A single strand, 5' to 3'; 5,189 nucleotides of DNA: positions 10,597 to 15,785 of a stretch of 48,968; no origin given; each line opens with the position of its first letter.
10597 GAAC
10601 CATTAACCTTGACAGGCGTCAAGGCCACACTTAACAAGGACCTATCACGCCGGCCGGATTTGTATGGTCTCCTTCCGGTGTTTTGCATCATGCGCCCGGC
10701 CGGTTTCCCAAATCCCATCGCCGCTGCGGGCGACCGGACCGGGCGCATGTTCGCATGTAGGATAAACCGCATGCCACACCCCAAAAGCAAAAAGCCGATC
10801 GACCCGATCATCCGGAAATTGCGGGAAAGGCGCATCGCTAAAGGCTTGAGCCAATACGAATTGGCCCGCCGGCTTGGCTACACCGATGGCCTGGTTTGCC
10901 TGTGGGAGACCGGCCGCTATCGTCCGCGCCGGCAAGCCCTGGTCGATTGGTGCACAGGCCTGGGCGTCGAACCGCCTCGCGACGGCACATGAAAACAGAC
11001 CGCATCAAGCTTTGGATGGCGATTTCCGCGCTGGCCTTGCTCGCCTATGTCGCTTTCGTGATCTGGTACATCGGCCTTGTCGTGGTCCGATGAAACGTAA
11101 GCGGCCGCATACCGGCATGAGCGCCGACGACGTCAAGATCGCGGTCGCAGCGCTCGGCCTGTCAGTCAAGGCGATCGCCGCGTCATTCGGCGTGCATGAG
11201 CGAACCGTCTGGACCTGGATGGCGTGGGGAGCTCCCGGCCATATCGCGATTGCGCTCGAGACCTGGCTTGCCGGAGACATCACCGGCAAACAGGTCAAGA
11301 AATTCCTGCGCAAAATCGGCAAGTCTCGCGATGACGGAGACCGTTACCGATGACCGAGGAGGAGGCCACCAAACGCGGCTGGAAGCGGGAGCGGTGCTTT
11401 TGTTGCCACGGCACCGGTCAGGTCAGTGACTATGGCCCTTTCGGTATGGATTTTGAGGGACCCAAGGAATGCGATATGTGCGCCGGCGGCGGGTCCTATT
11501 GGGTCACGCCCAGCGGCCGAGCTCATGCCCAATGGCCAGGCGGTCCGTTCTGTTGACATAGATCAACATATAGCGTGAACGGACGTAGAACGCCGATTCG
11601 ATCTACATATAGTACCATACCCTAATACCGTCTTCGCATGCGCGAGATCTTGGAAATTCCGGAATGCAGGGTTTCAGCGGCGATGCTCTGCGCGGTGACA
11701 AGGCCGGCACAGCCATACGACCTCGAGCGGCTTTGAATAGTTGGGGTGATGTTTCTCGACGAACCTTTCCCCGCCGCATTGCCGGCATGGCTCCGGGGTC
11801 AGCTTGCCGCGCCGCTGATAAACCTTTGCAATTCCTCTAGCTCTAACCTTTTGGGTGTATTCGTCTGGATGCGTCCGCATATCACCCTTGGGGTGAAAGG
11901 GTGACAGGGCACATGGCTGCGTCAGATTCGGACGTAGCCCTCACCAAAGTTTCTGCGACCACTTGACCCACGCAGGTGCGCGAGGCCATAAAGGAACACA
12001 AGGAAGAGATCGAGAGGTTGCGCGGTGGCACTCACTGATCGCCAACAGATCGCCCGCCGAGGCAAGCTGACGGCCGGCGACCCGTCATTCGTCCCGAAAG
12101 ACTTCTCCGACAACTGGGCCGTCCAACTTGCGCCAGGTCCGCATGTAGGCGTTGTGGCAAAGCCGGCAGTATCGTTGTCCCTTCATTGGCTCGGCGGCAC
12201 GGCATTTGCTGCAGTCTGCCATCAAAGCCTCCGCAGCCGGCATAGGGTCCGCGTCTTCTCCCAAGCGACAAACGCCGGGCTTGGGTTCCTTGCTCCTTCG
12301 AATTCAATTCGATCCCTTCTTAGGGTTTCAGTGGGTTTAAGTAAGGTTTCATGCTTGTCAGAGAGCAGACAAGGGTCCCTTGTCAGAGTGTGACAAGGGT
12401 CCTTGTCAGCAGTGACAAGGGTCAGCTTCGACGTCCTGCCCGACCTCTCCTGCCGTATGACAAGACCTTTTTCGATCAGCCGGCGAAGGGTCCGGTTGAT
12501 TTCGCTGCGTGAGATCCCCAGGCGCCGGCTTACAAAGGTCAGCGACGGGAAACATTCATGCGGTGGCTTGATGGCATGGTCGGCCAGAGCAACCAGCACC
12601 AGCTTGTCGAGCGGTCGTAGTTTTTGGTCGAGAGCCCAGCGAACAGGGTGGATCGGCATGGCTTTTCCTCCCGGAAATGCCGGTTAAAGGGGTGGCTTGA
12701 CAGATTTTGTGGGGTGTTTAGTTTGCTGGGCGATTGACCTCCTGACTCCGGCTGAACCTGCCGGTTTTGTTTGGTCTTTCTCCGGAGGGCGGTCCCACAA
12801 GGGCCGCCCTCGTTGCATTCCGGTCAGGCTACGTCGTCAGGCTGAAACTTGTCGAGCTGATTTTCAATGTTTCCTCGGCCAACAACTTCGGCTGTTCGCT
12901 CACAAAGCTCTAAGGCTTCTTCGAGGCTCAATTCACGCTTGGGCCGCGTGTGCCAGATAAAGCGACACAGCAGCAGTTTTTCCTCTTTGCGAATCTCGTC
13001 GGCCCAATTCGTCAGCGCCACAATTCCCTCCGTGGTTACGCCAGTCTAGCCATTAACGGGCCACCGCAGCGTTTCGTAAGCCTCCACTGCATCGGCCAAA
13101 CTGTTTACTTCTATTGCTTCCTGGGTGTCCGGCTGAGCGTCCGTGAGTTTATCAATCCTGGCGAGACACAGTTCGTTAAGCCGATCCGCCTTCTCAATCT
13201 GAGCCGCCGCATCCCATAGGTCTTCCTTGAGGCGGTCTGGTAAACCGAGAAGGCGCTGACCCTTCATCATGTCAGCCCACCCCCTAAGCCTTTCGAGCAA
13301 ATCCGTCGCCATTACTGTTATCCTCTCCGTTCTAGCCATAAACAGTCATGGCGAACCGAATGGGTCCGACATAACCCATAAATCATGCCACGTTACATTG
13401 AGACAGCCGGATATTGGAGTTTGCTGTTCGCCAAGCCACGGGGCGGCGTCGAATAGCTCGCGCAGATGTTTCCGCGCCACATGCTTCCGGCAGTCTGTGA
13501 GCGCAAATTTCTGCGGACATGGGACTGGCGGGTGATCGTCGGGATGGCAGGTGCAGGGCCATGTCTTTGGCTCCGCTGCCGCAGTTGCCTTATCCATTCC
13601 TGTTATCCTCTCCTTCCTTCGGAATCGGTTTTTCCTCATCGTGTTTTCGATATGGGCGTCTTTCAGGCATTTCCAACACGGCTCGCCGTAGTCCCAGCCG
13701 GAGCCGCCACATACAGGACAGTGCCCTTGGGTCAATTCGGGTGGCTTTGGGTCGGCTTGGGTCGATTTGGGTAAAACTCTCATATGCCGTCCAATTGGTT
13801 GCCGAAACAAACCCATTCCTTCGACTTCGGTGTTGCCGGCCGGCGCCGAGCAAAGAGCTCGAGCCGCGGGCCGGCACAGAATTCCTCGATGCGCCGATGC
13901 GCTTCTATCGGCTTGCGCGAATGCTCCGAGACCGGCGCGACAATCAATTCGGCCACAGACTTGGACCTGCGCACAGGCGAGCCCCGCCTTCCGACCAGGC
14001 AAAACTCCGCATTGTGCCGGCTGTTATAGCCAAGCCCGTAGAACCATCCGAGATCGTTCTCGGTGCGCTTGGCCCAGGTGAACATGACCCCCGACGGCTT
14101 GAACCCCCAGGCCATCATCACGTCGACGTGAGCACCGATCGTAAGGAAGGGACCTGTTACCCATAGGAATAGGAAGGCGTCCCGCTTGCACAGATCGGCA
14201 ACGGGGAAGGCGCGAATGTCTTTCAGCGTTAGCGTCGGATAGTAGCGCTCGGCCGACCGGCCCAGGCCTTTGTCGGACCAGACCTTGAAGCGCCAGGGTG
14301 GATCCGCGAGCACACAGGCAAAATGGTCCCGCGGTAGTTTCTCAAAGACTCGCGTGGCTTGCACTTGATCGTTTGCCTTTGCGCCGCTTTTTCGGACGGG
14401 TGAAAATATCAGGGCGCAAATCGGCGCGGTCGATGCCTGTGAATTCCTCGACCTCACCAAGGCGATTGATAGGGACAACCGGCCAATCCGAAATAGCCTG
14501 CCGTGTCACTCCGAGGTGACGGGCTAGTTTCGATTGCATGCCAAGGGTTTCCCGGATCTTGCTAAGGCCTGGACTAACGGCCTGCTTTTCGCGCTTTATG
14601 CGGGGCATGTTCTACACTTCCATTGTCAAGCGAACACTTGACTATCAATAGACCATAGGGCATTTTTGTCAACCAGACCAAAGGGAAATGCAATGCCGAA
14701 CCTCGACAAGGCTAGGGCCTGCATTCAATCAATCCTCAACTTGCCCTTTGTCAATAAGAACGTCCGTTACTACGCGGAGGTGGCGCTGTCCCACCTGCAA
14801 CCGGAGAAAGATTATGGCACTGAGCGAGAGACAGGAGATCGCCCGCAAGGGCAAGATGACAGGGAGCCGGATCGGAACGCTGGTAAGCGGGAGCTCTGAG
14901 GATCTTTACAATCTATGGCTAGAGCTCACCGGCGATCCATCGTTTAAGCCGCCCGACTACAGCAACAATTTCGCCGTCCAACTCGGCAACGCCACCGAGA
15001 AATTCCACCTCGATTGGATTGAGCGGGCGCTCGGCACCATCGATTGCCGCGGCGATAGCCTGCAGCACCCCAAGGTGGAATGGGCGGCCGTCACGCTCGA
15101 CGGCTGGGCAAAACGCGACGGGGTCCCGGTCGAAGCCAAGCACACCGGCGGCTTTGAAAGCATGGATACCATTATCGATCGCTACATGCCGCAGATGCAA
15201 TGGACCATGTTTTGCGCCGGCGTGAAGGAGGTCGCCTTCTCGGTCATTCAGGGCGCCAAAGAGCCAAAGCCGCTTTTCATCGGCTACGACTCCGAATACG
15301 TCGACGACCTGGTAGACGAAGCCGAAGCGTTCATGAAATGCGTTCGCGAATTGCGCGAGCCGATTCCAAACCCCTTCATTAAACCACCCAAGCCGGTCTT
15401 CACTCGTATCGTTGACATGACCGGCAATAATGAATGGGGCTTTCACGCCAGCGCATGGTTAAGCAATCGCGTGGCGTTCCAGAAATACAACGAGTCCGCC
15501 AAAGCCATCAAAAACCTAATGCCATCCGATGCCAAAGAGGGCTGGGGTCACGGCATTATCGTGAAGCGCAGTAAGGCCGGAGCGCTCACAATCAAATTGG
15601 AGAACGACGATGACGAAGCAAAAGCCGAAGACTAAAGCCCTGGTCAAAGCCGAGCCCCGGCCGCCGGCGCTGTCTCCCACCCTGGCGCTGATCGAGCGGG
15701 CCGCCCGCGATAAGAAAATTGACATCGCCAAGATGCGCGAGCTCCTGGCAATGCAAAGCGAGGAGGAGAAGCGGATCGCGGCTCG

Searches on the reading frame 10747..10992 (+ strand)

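Call 78: search_protein_families(library=pfam, proteins=[window:10747-10992:+], max_evalue=0.01)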
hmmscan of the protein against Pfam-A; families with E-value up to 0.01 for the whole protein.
window:10747-10992:+ (81 aa): 4 families
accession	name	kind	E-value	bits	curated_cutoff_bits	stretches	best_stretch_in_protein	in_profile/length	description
PF13560.12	HTH_31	-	1.1e-10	42.1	27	1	23-76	4-58/64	Helix-turn-helix domain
PF01381.28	HTH_3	-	5.3e-08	33.2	23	1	25-76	1-52/55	Helix-turn-helix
PF13443.12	HTH_26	-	0.0017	19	22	1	24-76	1-54/63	Cro/C1-type HTH DNA-binding domain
PF12844.13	HTH_19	-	0.0094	16.3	30.2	0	23-76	2-55/64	Helix-turn-helix domain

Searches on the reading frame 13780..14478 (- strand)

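Call 76: search_protein_families(library=pfam, proteins=[window:13780-14478:-], max_evalue=0.001)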
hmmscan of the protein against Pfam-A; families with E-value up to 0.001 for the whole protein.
window:13780-14478:- (232 aa): 1 family
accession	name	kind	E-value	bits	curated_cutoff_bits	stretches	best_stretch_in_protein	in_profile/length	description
PF05063.20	MT-A70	-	5e-25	88.8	23.9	1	53-228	1-172/172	MT-A70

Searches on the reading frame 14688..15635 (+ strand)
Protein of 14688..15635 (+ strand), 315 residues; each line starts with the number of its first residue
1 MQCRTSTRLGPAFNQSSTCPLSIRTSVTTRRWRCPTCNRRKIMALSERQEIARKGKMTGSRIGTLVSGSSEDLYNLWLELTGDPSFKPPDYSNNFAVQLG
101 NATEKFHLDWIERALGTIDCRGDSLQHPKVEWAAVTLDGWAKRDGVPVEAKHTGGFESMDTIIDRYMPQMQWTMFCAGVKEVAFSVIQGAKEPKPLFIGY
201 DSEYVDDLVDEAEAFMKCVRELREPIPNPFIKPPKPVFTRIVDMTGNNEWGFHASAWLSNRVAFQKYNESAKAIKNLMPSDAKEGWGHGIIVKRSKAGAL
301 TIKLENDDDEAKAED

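Call 21: search_protein_families(library=phrogs, proteins=[window:14688-15635:+], max_evalue=0.001)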
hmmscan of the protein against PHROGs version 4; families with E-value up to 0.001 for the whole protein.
window:14688-15635:+ (315 aa): 2 families
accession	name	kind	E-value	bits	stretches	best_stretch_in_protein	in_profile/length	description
phrog_434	-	DNA, RNA and nucleotide metabolism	5.1e-24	86.2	1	52-226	63-244/372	RecE-like recombination exonuclease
phrog_149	-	DNA, RNA and nucleotide metabolism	2.6e-08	33.7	1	12-273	566-853/1242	exonuclease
